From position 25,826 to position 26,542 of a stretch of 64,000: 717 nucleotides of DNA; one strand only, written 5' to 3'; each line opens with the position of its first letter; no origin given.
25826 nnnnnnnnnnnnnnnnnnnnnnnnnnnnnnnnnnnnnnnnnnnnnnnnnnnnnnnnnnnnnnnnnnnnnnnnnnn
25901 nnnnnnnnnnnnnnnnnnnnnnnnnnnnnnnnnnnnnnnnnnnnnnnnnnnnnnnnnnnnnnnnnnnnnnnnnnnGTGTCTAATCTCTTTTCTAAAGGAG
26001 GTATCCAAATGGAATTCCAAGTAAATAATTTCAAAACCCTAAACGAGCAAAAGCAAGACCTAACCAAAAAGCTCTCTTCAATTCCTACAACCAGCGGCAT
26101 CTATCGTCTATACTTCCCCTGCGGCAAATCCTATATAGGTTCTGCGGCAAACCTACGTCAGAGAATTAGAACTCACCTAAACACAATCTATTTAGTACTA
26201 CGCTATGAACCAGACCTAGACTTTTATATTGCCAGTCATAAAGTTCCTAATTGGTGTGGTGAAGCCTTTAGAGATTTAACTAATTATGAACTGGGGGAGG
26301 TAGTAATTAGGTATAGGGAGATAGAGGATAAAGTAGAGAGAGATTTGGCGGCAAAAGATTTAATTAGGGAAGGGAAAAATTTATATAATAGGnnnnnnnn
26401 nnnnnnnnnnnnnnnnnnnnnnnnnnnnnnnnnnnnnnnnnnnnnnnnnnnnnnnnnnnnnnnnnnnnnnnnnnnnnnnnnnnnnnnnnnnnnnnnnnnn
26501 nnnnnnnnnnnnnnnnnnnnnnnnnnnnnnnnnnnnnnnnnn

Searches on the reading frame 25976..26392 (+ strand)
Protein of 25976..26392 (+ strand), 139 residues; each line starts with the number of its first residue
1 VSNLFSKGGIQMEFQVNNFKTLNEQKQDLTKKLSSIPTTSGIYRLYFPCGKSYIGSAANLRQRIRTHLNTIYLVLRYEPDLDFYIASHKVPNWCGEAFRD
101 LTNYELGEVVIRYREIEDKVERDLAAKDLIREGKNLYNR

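Call 12: search_protein_families(library=phrogs, proteins=[window:25976-26392:+], max_evalue=0.001)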
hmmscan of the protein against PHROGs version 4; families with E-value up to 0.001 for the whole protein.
window:25976-26392:+ (139 aa): 0 families

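Call 95: search_protein_families(library=pfam, proteins=[window:25976-26392:+], max_evalue=0.01)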
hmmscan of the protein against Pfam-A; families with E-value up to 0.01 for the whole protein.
window:25976-26392:+ (139 aa): 1 family
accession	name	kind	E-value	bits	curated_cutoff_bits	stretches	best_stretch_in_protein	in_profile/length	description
PF01541.30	GIY-YIG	-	5.5e-05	23.8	22.6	1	41-70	3-33/78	GIY-YIG catalytic domain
